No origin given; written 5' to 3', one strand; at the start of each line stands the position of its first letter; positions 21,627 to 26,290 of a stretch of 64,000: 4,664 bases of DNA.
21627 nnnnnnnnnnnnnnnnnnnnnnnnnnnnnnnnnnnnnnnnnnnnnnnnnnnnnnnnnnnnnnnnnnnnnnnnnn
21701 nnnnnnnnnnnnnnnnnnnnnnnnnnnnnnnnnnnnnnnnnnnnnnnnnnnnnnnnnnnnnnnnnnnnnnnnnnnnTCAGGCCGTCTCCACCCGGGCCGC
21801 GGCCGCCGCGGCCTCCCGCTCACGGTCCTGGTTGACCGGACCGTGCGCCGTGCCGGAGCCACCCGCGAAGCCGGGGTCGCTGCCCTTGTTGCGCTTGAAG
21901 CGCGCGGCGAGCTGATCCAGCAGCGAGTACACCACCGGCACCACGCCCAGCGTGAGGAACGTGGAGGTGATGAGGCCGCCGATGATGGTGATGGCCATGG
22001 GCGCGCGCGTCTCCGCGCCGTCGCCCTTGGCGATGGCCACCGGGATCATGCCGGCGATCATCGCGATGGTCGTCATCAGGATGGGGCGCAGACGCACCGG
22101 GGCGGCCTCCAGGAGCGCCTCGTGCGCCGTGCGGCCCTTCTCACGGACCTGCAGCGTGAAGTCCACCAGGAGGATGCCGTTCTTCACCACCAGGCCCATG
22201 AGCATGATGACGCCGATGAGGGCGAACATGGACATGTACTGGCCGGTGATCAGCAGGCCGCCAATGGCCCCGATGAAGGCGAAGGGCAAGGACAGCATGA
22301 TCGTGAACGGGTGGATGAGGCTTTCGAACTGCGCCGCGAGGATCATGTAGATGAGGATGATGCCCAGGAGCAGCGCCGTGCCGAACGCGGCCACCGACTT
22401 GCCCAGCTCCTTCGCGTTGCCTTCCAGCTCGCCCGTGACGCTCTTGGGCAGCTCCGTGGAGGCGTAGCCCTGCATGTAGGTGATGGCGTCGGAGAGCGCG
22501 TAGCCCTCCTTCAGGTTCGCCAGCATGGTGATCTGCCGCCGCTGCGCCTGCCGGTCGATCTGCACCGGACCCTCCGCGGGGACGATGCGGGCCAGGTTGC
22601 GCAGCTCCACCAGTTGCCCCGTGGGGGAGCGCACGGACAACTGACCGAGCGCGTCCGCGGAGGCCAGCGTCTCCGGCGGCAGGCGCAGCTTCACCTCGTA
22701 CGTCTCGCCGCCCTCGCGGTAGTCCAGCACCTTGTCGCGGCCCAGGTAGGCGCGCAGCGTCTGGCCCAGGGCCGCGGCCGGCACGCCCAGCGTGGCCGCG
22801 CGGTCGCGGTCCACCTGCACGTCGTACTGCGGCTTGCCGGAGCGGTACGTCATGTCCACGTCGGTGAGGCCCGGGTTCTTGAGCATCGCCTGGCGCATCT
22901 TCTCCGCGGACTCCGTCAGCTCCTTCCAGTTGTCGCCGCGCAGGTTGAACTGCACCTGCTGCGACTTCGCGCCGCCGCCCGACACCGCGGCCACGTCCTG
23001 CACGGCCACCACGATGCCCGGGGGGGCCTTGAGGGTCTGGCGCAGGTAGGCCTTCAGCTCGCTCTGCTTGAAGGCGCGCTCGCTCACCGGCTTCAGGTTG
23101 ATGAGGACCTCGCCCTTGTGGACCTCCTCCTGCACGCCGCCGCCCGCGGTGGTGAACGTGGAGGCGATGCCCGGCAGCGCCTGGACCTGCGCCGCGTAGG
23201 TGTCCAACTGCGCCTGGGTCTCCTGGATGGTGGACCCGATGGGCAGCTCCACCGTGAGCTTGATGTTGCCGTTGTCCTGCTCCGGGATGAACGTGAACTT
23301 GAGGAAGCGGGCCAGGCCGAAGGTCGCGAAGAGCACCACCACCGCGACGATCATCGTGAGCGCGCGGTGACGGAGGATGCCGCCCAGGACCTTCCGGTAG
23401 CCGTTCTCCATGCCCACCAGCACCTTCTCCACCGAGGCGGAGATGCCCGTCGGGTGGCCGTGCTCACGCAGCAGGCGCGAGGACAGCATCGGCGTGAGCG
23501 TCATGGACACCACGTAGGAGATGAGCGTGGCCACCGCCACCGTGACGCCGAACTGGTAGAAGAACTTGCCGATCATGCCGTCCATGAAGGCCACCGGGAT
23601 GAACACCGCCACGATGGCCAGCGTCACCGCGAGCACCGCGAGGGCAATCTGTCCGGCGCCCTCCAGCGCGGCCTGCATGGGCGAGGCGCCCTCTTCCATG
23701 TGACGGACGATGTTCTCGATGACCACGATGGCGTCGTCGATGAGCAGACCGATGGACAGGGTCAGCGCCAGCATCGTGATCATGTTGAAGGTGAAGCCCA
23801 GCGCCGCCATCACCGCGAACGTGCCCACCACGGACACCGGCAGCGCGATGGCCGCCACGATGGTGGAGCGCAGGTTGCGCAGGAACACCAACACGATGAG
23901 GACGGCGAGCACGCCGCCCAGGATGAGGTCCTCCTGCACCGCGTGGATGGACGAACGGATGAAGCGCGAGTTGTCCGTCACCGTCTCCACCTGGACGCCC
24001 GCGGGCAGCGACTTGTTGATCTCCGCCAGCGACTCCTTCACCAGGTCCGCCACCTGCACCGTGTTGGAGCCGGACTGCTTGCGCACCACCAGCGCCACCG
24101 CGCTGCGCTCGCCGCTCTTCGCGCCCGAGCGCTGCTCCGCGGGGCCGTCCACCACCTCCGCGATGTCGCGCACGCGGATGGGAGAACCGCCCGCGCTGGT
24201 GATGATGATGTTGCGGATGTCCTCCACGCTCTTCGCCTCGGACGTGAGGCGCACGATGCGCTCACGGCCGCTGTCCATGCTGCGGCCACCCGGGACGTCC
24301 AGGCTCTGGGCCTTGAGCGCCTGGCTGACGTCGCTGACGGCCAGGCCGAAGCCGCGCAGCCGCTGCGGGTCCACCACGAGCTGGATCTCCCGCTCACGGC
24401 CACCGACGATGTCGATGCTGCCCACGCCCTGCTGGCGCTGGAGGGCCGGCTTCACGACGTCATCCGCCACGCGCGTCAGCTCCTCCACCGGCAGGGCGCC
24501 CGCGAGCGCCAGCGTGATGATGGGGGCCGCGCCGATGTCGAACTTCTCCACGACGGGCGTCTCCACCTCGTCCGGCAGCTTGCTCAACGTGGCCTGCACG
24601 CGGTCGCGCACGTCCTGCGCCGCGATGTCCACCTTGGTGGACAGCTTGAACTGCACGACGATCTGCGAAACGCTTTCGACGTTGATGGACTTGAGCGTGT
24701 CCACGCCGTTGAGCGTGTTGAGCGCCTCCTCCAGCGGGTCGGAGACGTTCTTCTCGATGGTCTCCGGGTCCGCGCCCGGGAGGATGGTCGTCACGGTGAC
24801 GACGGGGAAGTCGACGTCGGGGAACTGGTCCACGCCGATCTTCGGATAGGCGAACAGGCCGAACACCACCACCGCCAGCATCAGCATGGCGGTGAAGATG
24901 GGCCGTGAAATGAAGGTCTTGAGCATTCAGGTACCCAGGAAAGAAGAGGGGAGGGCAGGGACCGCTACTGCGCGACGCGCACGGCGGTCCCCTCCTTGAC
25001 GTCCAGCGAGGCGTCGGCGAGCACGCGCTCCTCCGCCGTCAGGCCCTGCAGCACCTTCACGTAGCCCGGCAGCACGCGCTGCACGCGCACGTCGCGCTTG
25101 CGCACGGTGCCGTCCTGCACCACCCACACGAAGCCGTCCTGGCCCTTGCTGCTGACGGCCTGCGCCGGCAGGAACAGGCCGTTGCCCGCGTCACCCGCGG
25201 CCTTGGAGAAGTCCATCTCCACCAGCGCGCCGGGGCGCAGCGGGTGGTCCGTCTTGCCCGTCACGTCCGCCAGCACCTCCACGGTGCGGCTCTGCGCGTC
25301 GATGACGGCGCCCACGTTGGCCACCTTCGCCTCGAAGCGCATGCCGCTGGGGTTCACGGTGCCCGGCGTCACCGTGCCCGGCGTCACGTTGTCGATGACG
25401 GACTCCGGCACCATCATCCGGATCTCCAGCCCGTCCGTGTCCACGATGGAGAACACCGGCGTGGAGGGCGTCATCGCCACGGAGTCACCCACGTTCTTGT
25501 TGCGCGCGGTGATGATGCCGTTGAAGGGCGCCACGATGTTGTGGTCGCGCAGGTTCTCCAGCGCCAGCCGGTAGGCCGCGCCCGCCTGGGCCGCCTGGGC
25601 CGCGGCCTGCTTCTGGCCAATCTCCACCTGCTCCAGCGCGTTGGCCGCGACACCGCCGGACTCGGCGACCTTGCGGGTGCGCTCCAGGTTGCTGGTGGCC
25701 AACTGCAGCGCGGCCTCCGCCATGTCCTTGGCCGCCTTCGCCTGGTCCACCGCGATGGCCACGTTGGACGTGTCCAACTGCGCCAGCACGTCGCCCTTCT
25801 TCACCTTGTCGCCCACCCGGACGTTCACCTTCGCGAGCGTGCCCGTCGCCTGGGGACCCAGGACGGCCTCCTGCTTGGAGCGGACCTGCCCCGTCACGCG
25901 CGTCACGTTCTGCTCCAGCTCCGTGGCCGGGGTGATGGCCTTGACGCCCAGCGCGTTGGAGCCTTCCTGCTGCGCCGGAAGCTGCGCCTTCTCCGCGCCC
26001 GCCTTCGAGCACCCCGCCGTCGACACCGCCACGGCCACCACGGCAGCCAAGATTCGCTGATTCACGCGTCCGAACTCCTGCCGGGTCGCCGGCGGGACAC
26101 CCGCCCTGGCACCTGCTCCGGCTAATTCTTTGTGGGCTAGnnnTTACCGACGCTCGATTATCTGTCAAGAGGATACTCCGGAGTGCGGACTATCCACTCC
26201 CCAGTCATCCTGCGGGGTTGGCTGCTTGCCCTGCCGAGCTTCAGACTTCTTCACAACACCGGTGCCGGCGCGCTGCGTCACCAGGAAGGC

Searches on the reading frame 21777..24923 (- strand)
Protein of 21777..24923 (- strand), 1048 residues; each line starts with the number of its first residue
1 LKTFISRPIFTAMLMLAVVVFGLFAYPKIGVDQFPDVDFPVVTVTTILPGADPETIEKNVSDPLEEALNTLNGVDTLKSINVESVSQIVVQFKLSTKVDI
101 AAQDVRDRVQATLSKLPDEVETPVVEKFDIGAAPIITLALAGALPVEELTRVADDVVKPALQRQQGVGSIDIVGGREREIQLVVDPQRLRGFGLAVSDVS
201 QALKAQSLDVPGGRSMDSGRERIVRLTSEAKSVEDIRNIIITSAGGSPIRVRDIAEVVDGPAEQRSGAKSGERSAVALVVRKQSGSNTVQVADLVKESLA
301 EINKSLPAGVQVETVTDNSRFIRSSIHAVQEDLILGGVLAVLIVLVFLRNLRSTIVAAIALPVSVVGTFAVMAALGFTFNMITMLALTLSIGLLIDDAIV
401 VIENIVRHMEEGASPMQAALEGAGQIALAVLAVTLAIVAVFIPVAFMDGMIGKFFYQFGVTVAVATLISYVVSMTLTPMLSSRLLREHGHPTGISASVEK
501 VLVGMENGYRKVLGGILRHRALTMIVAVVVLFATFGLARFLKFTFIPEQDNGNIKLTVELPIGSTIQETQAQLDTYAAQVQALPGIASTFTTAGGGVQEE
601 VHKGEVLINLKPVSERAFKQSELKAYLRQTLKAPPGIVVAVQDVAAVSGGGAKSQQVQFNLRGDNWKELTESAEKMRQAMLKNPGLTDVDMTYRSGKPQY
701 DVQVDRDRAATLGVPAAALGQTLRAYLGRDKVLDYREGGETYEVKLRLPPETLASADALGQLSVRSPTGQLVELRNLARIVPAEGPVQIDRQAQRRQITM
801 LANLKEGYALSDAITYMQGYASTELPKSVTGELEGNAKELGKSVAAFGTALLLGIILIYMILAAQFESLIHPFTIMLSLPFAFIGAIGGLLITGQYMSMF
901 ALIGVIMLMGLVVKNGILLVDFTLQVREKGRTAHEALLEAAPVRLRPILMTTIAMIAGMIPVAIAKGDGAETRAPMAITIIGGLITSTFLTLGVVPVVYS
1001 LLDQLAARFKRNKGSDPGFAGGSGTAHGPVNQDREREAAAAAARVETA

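Call 14: search_protein_families(library=pfam, proteins=[window:21777-24923:-], max_evalue=0.01)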
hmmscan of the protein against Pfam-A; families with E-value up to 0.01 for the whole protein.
window:21777-24923:- (1048 aa): 2 families
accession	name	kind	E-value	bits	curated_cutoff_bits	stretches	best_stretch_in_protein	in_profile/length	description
PF00873.25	ACR_tran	-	7.6e-294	977.8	28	1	2-1002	3-1020/1021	AcrB/AcrD/AcrF family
PF02355.23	SecD_SecF_C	-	9e-06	25.7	20.5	1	336-479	39-185/189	Protein export membrane protein SecD/SecF, C-terminal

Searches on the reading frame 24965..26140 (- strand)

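Call 14: search_protein_families(library=pfam, proteins=[window:24965-26140:-], max_evalue=0.01)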
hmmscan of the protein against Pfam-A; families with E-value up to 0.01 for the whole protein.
window:24965-26140:- (391 aa): 5 families
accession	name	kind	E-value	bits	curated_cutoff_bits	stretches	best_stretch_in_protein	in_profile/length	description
PF16576.10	HlyD_D23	-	1.7e-15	57.3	30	1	80-306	6-213/214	Barrel-sandwich domain of CusB or HlyD membrane-fusion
PF13437.12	HlyD_3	-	5.3e-13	50.1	22.2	1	202-304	2-106/106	HlyD family secretion protein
PF13533.13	Biotin_lipoyl_2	-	1.9e-08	34.4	29.8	1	100-123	9-32/32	Biotin-lipoyl like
PF00364.28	Biotin_lipoyl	-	0.00038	20.7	22.1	0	100-123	15-37/73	Biotin-requiring enzyme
PF05896.17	NQRA_N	-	0.0044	17.6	25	0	83-121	20-58/94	NqrA N-terminal barrel-sandwich hybrid domain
